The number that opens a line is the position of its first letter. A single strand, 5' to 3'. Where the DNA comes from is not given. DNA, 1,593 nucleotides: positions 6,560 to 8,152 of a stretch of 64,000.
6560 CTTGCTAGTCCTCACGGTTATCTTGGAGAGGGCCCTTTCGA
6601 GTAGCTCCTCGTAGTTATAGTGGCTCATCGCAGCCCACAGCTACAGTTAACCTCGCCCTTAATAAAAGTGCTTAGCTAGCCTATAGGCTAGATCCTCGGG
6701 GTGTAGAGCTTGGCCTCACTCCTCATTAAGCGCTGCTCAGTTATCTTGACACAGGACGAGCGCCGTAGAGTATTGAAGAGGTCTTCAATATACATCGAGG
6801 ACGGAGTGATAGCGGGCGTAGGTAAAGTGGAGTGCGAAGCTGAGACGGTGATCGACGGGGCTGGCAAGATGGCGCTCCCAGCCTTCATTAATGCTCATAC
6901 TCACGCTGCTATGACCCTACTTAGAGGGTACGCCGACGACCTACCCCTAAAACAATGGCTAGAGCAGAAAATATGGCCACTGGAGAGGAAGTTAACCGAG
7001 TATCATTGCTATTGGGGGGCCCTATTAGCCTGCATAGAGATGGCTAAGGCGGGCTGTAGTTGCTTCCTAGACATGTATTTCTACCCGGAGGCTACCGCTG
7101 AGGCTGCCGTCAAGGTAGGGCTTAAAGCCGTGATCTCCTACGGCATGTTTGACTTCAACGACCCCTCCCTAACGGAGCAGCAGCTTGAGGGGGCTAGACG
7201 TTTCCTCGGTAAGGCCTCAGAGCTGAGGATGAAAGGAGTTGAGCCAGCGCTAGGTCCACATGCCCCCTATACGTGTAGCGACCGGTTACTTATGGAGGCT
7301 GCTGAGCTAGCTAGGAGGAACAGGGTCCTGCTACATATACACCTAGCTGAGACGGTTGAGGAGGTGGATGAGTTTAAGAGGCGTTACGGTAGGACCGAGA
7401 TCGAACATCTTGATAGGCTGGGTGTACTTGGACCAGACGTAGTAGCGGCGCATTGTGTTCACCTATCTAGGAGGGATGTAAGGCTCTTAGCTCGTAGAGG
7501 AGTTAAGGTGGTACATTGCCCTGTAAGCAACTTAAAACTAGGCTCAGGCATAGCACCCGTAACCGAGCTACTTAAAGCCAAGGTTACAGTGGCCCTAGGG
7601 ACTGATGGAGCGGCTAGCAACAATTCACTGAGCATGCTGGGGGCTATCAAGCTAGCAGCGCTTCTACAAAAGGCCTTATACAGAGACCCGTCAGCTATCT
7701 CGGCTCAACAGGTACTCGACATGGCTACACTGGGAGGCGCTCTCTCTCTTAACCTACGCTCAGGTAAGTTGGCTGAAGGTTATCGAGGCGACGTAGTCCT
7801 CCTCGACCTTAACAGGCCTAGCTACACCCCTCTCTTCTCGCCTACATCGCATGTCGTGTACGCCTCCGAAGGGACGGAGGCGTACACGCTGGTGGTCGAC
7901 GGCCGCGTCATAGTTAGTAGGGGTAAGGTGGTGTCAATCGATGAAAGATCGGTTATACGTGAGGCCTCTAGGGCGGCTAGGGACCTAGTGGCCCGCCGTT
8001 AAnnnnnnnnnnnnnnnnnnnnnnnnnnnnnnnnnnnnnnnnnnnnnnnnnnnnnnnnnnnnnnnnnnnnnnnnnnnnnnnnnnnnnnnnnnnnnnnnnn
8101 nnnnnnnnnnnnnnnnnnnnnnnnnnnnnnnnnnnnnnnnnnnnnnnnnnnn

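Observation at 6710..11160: Inverted MtaD-like amidohydrolase paralogs flanking ahcY share 98-, 75- and 31-bp patches of 100 % nucleotide identity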

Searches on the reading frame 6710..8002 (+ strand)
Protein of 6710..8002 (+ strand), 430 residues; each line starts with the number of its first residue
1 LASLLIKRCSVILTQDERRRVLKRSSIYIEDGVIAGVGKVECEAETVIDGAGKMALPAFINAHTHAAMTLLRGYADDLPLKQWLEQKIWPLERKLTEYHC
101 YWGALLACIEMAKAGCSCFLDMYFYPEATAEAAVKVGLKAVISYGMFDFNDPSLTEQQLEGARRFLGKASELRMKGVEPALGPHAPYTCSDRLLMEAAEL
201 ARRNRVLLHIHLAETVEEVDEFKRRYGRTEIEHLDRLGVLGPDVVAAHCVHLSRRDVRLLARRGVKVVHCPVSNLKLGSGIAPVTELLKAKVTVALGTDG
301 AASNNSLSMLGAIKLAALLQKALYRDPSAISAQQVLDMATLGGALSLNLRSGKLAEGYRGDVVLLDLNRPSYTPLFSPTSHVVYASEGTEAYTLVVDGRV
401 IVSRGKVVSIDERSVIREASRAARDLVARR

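Call 5: search_protein_families(library=ncbifam, proteins=[window:6710-8002:+])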
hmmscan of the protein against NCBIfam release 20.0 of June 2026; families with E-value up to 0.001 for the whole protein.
window:6710-8002:+ (430 aa): 50 families (the best 25 are shown)
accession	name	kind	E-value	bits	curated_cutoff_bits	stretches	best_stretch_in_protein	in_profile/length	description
NF004701.0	PRK06038.1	equivalog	2.3e-150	501.1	609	1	1-429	3-429/432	N-ethylammeline chlorohydrolase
NF006252.0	PRK08393.1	equivalog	3.4e-136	454.6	617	1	3-425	2-422/424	N-ethylammeline chlorohydrolase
NF006549.0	PRK09045.1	equivalog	1.4e-116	389.8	540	1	11-421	16-434/444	TRZ/ATZ family hydrolase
NF005557.0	PRK07228.1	equivalog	2.4e-99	333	522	1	4-429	3-440/445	5'-deoxyadenosine deaminase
NF004995.0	PRK06380.1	subfamily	1.6e-98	330.5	567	1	3-416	2-413/418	metal-dependent hydrolase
NF006055.0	PRK08203.1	equivalog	6.8e-85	285.3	532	1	3-429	5-453/455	8-oxoguanine deaminase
NF012037.0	PRK15493.1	equivalog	2.8e-79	267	779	1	11-426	9-433/435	bifunctional S-methyl-5'-thioadenosine deaminase/S-adenosylhomocysteine deaminase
NF009059.0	PRK12393.1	equivalog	1.9e-69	234.5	543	2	186-428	215-457/460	amidohydrolase family protein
NF005211.0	PRK06687.1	equivalog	2.2e-66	224.3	703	1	12-411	9-418/419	TRZ/ATZ family protein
NF005540.0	PRK07203.1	equivalog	6.5e-65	219.5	444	1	4-429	2-441/444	putative aminohydrolase SsnA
TIGR03314.1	Se_ssnA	subfamily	6.5e-60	203.2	455.5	1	4-427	1-438/441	putative selenium metabolism protein SsnA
TIGR02967.1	guan_deamin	equivalog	9.4e-49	166.5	375.4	1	25-369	7-364/401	guanine deaminase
NF006056.0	PRK08204.1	subfamily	2.1e-46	158.6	391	1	4-429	5-443/449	hypothetical protein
NF006681.0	PRK09229.1-2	equivalog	2.8e-45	154.9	362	1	21-412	18-435/451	formimidoylglutamate deiminase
NF004801.0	PRK06151.1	subfamily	5.5e-43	147.5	416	1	150-428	180-464/491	chlorohydrolase family protein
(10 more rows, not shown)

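Call 6: search_protein_families(library=pfam, proteins=[window:6710-8002:+])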
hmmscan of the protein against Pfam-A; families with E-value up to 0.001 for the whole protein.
window:6710-8002:+ (430 aa): 2 families
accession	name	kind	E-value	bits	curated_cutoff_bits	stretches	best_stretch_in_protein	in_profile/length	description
PF01979.26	Amidohydro_1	-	4.2e-74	250.3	25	1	54-400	1-344/345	Amidohydrolase family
PF07969.17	Amidohydro_3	-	1.9e-19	70.9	29.7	1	188-401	253-471/472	Amidohydrolase family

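Call 10: find_encoding_contigs(protein=window:6710-8002:+, flank=8000, max_places=10)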
Protein window:6710-8002:+ (430 aa): 1 contig read that carries it; 1 place shown.
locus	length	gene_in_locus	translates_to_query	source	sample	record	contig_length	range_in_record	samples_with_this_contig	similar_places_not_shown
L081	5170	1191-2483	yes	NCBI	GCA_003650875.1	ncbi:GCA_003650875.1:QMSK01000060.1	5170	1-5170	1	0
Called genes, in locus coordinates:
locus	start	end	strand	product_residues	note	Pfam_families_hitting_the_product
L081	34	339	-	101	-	PF01176:eIF-1a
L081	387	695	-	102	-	PF04242:DUF424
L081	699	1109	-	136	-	PF01873:eIF-5_eIF-2B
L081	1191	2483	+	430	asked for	PF01979:Amidohydro_1, PF07969:Amidohydro_3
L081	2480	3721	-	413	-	PF05221:AdoHcyase, PF00670:AdoHcyase_NAD, PF02826:2-Hacid_dh_C, PF07991:KARI_N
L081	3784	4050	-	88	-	-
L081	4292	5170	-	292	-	PF01979:Amidohydro_1, PF07969:Amidohydro_3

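Call 14: find_homologous_proteins(query=window:6710-8002:+, max_evalue=1e-30)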
Query window:6710-8002:+ (430 aa): 7997 proteins with E <= 1e-30 among 8000 candidates; the best 120 are listed.
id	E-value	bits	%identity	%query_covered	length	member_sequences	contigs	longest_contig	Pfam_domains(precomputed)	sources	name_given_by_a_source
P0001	3.2e-273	924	100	97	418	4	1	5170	PF07969.18,PF01979.27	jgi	-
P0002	1.5e-181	622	65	99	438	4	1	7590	PF07969.18,PF01979.27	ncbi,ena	-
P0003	2.0e-156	539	60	99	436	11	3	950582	PF07969.18,PF01979.27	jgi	jgi:5-methylthioadenosine/S-adenosylhomocysteine deaminase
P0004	1.5e-150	520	60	95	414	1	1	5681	PF07969.18,PF01979.27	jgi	-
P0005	1.5e-147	510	59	94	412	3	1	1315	PF07969.18,PF01979.27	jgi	-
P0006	1.3e-146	507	55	98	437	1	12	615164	PF07969.18,PF01979.27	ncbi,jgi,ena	ncbi:MAG: amidohydrolase [Candidatus Nezhaarchaeales archaeon]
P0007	6.6e-132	458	50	99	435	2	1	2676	PF07969.18,PF01979.27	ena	-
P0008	4.1e-129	449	48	100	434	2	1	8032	PF07969.18,PF01979.27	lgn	-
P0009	1.6e-127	444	48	100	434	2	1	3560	PF07969.18,PF01979.27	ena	-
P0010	1.2e-126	441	47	99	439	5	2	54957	PF07969.18,PF01979.27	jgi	-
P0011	3.2e-125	436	50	99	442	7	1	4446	PF07969.18,PF01979.27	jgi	-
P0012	3.7e-125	436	47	99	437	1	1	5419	PF07969.18,PF01979.27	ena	-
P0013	8.6e-125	435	47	99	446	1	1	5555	PF07969.18,PF01979.27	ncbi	ncbi:MAG: amidohydrolase [Candidatus Bathyarchaeia archaeon]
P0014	2.1e-124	434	49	99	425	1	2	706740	PF07969.18,PF01979.27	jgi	jgi:5-methylthioadenosine/S-adenosylhomocysteine deaminase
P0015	2.5e-124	433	49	96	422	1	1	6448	PF07969.18,PF01979.27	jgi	-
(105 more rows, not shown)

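Call 16: find_encoding_contigs(protein=P0002, flank=8000, max_places=4)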
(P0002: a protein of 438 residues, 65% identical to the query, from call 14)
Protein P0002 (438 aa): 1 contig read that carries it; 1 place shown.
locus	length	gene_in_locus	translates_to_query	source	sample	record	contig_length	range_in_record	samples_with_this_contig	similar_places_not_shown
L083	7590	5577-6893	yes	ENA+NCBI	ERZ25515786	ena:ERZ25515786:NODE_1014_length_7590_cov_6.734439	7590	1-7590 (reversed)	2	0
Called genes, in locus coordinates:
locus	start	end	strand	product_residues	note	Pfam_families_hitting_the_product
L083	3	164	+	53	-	?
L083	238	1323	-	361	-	PF04406:TP6A_N, PF21180:TOP6A-Spo11_Toprim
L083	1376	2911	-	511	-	PF02518:HATPase_c, PF13589:HATPase_c_3 (weak), PF09239:Topo-VIb_trans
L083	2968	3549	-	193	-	PF00013:KH_1 (weak), PF21800:KH_KRR1_2nd (weak), PF22891:KH_PNO1_2nd, PF00013:KH_1 (weak)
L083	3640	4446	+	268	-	PF01163:RIO1, PF01636:APH (faint)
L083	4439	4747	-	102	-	PF01176:eIF-1a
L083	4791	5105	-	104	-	PF04242:DUF424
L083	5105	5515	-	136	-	PF01873:eIF-5_eIF-2B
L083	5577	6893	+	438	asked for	PF01979:Amidohydro_1, PF07969:Amidohydro_3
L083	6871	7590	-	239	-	?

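Call 17: find_encoding_contigs(protein=P0003, flank=8000, max_places=4)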
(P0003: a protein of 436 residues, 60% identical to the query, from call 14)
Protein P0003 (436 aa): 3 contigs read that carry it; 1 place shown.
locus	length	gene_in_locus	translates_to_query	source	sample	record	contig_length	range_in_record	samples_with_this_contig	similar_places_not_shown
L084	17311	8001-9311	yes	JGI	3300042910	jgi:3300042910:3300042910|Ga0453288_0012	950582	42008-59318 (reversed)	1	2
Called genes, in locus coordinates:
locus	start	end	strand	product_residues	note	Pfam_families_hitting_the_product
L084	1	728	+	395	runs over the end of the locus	PF00083:Sugar_tr (weak), PF06779:MFS_4, PF07690:MFS_1, PF12832:MFS_1_like (weak), PF07690:MFS_1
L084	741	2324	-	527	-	PF00501:AMP-binding, PF13193:AMP-binding_C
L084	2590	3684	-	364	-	PF04406:TP6A_N, PF21180:TOP6A-Spo11_Toprim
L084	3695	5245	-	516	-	PF02518:HATPase_c, PF13589:HATPase_c_3 (faint), PF09239:Topo-VIb_trans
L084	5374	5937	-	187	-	PF00013:KH_1 (weak), PF21800:KH_KRR1_2nd (weak), PF22891:KH_PNO1_2nd, PF00013:KH_1 (weak)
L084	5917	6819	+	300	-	PF01163:RIO1, PF03109:ABC1 (faint)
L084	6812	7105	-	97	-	PF01176:eIF-1a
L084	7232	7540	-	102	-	PF04242:DUF424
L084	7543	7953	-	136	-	PF01873:eIF-5_eIF-2B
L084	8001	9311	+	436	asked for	PF01979:Amidohydro_1, PF07969:Amidohydro_3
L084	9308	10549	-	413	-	PF05221:AdoHcyase, PF00670:AdoHcyase_NAD, PF02826:2-Hacid_dh_C, PF07991:KARI_N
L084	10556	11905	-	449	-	PF01979:Amidohydro_1, PF07969:Amidohydro_3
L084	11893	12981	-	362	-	PF01636:APH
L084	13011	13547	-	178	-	PF01583:APS_kinase, PF07931:CPT, PF08433:KTI12, PF13238:AAA_18, PF13671:AAA_33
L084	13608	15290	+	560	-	PF00133:tRNA-synt_1, PF09334:tRNA-synt_1g, PF01406:tRNA-synt_1e (weak), PF19303:Anticodon_3 (weak)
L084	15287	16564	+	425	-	PF00919:UPF0004, PF04055:Radical_SAM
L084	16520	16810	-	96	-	PF02597:ThiS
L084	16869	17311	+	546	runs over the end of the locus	-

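Call 18: find_encoding_contigs(protein=P0006, flank=8000, max_places=4)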
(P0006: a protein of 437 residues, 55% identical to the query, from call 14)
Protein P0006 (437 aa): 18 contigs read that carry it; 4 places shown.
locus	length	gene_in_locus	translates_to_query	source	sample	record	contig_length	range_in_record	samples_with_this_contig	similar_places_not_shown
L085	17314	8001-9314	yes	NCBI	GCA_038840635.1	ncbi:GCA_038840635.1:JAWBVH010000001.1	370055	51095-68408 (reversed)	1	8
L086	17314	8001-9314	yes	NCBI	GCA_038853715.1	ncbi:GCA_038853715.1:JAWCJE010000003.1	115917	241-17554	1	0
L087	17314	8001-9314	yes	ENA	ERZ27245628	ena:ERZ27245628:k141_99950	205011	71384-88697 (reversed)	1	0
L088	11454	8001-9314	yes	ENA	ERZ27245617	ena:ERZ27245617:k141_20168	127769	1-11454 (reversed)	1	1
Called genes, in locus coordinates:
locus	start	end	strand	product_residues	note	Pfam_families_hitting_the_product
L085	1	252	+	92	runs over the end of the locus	PF13737:DDE_Tnp_1_5 (weak)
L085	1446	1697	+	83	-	-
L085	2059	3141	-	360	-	PF04406:TP6A_N, PF21180:TOP6A-Spo11_Toprim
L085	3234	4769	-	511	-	PF02518:HATPase_c, PF13589:HATPase_c_3, PF09239:Topo-VIb_trans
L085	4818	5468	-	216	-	PF00013:KH_1, PF21800:KH_KRR1_2nd (weak), PF22891:KH_PNO1_2nd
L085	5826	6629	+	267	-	PF01636:APH (faint), PF01163:RIO1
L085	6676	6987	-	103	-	PF01176:eIF-1a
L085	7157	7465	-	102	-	PF04242:DUF424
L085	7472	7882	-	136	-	PF01873:eIF-5_eIF-2B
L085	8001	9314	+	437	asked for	PF01979:Amidohydro_1, PF07969:Amidohydro_3 (weak)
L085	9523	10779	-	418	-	PF05221:AdoHcyase, PF00670:AdoHcyase_NAD, PF02826:2-Hacid_dh_C, PF07991:KARI_N (weak)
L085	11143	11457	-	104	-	-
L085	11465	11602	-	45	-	-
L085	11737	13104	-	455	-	PF01979:Amidohydro_1, PF07969:Amidohydro_3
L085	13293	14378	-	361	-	PF01636:APH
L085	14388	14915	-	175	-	PF01583:APS_kinase, PF01591:6PF2K (faint), PF07931:CPT (weak), PF08433:KTI12, PF13238:AAA_18, PF13671:AAA_33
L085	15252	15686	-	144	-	PF07650:KH_2, PF26594:KH_NusA_2nd, PF13083:KH_KhpA-B (faint), PF00013:KH_1 (faint), PF26594:KH_NusA_2nd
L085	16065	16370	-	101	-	PF01248:Ribosomal_L7Ae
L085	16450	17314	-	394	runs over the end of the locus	PF04998:RNA_pol_Rpb1_5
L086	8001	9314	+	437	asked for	PF01979:Amidohydro_1, PF07969:Amidohydro_3 (weak)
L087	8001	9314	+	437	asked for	PF01979:Amidohydro_1, PF07969:Amidohydro_3 (weak)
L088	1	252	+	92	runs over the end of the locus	PF13737:DDE_Tnp_1_5 (weak)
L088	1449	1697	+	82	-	-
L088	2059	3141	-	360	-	PF04406:TP6A_N, PF21180:TOP6A-Spo11_Toprim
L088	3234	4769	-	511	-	PF02518:HATPase_c, PF13589:HATPase_c_3, PF09239:Topo-VIb_trans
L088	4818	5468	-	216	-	PF00013:KH_1, PF21800:KH_KRR1_2nd (weak), PF22891:KH_PNO1_2nd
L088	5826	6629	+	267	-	PF01636:APH (faint), PF01163:RIO1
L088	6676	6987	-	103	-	PF01176:eIF-1a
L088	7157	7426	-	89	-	PF04242:DUF424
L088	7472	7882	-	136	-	PF01873:eIF-5_eIF-2B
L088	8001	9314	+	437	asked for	PF01979:Amidohydro_1, PF07969:Amidohydro_3 (weak)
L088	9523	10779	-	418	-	PF05221:AdoHcyase, PF00670:AdoHcyase_NAD, PF02826:2-Hacid_dh_C, PF07991:KARI_N (weak)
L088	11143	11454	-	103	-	?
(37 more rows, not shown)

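Call 23: find_related_loci(query=A1, collection=metagenome_contigs, flank=7000)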
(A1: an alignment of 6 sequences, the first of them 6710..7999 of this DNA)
Query A1 (430 aa) in metagenome_contigs; peptide patterns used: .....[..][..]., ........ (x = any residue, [..] = any of these).
600 stretches matched a pattern (row limit reached: there are more); 579 encode a relative of the query (tblastn E <= 1e-3); the best 80 are kept; 80 distinct loci.
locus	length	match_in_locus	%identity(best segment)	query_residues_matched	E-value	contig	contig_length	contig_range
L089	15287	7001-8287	44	3-430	1e-114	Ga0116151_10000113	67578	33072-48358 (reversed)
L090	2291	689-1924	46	21-429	2e-119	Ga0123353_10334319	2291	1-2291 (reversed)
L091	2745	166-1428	41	4-429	2e-116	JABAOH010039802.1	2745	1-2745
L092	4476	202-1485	44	1-426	1e-112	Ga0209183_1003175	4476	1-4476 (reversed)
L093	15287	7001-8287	45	1-428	3e-110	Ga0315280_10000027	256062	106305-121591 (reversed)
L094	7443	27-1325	42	1-429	2e-110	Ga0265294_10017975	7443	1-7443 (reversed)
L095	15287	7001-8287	45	1-428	4e-110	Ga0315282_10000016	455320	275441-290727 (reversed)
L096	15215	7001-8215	45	23-429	1e-109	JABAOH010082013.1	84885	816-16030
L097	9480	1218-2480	43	1-422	2e-108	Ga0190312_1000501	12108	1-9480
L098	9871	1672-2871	45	25-427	1e-108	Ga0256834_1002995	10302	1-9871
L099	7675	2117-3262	45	43-422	8e-108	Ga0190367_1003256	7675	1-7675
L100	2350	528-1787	43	2-422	2e-112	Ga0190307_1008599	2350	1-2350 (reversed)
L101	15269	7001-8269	44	11-426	2e-106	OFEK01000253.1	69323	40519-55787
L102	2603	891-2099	42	18-429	2e-110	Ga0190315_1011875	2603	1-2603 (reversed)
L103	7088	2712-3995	47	1-424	3e-106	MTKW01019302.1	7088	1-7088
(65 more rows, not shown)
